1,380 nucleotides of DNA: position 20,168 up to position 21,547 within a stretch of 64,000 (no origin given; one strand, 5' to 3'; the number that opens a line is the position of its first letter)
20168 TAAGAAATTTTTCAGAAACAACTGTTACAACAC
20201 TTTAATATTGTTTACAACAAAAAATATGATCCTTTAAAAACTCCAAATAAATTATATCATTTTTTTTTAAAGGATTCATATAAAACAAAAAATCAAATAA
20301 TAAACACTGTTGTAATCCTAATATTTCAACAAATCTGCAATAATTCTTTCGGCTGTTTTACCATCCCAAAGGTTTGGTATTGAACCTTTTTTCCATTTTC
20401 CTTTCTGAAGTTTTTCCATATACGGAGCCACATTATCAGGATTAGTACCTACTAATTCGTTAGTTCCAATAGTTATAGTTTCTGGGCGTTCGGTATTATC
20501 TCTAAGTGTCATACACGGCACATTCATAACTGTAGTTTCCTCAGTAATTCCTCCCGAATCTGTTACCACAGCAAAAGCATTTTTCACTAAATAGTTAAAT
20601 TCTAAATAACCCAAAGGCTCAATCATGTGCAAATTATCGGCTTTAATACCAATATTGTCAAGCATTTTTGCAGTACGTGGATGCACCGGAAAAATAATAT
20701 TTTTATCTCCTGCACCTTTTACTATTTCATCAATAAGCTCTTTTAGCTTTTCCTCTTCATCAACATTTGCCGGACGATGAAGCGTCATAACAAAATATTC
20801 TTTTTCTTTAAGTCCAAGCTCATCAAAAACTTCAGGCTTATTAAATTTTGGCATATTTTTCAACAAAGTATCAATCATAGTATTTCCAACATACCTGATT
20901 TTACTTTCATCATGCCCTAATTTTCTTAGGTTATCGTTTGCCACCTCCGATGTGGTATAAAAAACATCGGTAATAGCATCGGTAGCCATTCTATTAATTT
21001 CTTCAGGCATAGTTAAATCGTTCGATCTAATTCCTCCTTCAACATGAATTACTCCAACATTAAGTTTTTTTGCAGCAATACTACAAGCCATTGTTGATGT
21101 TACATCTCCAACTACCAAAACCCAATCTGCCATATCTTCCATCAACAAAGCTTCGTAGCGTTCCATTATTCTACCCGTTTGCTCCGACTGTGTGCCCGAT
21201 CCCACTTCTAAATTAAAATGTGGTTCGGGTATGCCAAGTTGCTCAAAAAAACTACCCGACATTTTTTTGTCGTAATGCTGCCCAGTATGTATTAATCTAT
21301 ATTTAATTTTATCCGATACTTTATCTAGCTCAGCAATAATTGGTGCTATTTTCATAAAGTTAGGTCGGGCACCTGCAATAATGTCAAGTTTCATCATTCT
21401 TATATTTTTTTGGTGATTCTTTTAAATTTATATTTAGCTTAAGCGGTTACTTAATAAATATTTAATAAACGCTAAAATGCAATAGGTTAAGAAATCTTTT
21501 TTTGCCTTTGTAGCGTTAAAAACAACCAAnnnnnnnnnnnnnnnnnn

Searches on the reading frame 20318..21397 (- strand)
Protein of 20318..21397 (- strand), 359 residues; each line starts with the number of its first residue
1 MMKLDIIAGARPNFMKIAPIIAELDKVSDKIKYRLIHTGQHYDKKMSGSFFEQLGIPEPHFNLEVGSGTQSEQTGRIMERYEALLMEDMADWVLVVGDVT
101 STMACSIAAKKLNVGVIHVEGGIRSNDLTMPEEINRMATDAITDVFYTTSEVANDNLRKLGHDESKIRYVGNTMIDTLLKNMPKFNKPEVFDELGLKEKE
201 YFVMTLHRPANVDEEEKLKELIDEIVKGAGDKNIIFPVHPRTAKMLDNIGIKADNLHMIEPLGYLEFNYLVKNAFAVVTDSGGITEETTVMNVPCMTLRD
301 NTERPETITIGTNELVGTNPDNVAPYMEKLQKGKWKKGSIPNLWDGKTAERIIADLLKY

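Call 36: search_protein_families(library=pfam, proteins=[window:20318-21397:-], max_evalue=0.001)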
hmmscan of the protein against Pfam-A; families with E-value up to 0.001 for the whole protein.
window:20318-21397:- (359 aa): 1 family
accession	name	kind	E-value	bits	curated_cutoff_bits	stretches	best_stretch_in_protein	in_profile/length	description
PF02350.25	Epimerase_2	-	3.3e-98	329.2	30.6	1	29-355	7-345/347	UDP-N-acetylglucosamine 2-epimerase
